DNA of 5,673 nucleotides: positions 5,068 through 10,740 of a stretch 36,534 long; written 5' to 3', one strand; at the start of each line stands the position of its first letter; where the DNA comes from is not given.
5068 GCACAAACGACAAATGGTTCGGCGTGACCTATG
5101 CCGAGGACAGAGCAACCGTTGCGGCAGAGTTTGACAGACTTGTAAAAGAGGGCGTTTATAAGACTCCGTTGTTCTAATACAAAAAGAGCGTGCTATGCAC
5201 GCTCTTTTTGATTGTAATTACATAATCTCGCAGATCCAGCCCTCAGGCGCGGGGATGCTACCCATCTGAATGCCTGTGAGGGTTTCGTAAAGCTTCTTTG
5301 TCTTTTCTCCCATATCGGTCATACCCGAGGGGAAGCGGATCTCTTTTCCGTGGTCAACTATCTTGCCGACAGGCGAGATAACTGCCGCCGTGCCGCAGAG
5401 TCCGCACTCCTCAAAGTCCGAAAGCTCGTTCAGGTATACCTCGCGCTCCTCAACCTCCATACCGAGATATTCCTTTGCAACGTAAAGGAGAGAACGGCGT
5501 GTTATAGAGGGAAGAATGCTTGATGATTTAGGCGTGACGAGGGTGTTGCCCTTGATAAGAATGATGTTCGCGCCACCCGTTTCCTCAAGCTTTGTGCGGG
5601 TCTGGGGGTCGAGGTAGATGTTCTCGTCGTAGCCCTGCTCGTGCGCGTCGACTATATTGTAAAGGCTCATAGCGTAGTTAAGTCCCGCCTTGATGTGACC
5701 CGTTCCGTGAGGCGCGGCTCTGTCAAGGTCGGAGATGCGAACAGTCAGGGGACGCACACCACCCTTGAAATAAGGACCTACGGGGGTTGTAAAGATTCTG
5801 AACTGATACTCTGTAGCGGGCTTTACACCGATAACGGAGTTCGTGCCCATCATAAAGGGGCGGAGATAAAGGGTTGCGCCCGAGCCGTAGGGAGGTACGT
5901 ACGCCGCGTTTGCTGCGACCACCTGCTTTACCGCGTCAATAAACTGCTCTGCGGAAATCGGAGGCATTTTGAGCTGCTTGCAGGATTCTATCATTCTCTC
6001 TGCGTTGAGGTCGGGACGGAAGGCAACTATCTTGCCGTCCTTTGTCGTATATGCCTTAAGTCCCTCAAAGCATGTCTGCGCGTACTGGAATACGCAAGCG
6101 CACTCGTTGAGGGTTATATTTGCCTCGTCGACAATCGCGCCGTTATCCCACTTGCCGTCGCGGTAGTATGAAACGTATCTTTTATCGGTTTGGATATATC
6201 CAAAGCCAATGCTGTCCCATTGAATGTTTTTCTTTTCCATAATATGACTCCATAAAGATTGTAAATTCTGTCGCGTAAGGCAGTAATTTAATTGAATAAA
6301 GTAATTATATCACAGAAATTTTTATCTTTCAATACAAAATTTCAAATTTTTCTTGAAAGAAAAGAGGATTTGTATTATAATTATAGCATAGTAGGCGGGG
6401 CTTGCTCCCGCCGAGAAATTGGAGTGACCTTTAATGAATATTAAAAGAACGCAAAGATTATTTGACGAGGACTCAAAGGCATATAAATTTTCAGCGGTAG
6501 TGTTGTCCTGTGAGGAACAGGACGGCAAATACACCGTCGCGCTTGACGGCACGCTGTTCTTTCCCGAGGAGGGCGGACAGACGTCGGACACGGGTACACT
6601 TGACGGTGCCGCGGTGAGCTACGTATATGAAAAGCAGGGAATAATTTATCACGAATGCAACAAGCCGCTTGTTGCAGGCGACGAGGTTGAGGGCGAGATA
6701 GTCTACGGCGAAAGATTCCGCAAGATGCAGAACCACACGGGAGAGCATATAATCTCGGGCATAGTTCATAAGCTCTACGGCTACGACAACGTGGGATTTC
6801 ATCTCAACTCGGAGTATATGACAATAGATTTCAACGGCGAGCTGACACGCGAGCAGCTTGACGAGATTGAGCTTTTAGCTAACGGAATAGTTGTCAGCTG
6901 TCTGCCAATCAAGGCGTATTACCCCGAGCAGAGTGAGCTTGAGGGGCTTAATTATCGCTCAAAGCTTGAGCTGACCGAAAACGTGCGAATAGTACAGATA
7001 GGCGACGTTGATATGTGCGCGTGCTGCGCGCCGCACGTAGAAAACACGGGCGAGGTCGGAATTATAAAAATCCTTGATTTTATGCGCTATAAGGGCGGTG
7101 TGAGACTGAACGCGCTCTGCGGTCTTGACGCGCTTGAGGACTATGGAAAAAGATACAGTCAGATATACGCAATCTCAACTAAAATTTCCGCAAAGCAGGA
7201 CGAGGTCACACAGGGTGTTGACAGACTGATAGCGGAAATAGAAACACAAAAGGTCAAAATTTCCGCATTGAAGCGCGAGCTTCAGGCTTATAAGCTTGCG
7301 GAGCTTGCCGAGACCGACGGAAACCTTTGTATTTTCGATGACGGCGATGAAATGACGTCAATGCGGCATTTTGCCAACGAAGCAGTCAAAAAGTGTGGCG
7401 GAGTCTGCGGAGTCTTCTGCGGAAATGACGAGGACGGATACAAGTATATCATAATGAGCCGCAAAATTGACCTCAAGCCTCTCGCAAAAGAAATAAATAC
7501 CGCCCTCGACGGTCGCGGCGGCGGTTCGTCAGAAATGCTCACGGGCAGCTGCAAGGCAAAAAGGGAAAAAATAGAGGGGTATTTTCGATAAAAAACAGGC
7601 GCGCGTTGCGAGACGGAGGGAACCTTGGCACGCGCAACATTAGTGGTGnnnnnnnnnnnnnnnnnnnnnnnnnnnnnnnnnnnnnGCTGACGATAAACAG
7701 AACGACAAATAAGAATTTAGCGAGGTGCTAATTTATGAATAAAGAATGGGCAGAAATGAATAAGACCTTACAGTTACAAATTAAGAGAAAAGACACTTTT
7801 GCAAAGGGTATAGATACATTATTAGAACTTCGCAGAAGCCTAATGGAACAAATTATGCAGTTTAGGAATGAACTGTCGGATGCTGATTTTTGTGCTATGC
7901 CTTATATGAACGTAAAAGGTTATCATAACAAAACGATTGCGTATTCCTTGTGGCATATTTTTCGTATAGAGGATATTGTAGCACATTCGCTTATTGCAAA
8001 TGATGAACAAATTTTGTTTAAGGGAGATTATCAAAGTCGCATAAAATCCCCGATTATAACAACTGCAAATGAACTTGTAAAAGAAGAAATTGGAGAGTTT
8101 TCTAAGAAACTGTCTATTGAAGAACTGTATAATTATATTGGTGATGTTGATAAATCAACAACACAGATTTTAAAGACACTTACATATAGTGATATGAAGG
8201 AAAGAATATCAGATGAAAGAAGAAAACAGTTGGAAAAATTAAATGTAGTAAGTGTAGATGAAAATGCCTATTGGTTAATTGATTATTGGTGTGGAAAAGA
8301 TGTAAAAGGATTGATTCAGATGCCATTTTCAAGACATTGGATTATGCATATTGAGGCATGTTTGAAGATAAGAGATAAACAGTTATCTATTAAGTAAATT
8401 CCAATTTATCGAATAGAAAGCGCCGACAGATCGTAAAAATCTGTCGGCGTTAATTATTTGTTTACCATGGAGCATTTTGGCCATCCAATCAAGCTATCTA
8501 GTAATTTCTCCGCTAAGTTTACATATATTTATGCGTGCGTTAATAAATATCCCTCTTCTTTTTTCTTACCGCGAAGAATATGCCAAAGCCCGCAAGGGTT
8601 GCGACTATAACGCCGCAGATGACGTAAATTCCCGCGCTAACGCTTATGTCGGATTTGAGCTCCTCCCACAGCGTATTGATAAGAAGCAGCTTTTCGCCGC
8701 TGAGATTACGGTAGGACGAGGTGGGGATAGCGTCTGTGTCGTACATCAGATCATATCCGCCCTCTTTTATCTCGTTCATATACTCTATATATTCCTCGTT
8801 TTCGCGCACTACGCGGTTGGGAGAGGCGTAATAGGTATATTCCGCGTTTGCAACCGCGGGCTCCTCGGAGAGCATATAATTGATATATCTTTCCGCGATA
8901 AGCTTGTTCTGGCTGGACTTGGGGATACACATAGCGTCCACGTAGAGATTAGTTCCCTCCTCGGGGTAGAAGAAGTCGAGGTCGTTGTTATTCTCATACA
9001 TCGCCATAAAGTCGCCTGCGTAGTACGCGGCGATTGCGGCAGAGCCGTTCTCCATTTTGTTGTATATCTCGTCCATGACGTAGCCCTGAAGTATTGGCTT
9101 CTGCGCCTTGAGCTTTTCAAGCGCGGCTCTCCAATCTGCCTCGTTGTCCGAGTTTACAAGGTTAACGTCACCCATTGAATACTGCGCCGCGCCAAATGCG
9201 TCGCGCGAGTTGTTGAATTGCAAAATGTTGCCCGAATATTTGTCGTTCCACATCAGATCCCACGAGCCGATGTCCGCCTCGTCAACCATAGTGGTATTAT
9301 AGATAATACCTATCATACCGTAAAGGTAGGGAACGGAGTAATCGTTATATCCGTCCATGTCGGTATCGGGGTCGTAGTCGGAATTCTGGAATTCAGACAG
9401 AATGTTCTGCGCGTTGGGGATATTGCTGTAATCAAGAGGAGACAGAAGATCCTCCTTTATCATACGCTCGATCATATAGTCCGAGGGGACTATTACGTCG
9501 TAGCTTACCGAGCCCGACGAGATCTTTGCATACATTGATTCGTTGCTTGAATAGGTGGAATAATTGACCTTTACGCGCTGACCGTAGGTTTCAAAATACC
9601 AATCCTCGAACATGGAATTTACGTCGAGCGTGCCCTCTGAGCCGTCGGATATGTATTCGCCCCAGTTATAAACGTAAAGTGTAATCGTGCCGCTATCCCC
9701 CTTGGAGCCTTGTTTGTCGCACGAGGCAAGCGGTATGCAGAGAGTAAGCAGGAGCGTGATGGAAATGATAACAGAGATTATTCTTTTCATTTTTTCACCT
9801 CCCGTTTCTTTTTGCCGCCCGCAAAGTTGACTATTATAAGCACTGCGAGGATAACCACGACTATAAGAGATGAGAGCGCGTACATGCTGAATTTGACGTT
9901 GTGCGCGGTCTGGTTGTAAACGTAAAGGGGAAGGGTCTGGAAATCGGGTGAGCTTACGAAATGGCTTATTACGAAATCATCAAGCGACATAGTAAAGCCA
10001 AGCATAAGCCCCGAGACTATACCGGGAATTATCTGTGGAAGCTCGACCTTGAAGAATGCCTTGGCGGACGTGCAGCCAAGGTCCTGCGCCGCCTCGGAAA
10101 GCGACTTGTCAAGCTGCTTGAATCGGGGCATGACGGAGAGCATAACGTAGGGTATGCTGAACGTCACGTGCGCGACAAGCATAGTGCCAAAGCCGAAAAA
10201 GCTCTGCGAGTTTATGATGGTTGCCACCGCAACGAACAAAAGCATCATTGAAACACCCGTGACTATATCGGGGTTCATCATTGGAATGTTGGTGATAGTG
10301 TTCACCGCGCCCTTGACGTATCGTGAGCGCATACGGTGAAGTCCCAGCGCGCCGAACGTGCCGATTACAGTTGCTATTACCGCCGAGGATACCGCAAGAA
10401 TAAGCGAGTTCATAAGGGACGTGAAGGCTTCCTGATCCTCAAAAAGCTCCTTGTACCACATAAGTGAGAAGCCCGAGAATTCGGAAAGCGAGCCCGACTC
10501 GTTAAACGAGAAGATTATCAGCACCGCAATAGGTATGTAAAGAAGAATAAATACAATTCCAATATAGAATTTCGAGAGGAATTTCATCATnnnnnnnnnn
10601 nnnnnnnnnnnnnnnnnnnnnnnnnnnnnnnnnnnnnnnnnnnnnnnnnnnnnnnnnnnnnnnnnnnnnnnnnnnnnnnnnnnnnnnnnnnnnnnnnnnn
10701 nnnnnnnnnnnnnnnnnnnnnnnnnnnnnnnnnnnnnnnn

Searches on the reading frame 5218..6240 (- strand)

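Call 52: search_protein_families(library=pfam, max_evalue=0.000001, proteins=[window:5218-6240:-])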
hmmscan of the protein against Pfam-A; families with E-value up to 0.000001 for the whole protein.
window:5218-6240:- (340 aa): 1 family
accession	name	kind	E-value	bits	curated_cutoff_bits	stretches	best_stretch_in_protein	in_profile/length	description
PF01063.24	Aminotran_4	-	1.3e-36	126.9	28.5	1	57-294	2-223/223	Amino-transferase class IV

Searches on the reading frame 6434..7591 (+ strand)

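Call 52: search_protein_families(library=pfam, max_evalue=0.000001, proteins=[window:6434-7591:+])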
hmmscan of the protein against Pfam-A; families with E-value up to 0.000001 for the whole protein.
window:6434-7591:+ (385 aa): 1 family
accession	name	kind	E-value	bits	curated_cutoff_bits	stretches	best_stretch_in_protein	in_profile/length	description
PF07973.19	tRNA_SAD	-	4.1e-12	46.3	24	1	184-218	1-32/44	Threonyl and Alanyl tRNA synthetase second additional domain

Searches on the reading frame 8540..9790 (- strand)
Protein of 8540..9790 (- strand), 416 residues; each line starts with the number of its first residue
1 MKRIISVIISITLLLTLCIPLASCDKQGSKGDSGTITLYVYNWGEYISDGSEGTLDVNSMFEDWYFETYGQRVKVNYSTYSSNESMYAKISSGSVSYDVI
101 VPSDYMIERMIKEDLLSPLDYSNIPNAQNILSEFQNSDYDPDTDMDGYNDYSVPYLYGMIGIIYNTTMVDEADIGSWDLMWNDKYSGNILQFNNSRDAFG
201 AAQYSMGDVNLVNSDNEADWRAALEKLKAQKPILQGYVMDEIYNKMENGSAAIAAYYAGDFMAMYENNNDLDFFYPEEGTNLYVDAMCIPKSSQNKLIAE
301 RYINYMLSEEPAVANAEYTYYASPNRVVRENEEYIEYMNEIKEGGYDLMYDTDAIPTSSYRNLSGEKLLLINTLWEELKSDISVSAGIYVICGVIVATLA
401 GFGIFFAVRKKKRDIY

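Call 52: search_protein_families(library=pfam, max_evalue=0.000001, proteins=[window:8540-9790:-])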
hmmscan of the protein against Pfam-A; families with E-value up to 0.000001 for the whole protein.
window:8540-9790:- (416 aa): 4 families
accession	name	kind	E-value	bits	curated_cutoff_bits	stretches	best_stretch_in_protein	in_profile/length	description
PF13416.11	SBP_bac_8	-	5.4e-28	99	27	1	70-336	11-273/279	Bacterial extracellular solute-binding protein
PF13343.11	SBP_bac_6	-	3.5e-22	79.5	24.6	1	98-339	5-232/245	Bacterial extracellular solute-binding protein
PF01547.30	SBP_bac_1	-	3.8e-17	63.7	26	1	67-311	19-305/307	Bacterial extracellular solute-binding protein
PF13531.11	SBP_bac_11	-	6.6e-10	39.6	25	1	72-310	25-216/227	Bacterial extracellular solute-binding protein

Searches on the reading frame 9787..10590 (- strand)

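Call 52: search_protein_families(library=pfam, max_evalue=0.000001, proteins=[window:9787-10590:-])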
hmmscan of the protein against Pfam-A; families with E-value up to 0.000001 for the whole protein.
window:9787-10590:- (267 aa): 1 family
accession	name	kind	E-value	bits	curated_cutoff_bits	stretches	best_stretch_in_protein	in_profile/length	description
PF00528.27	BPD_transp_1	-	2.1e-17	63.9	26.4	1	74-253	2-174/184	Binding-protein-dependent transport system inner membrane component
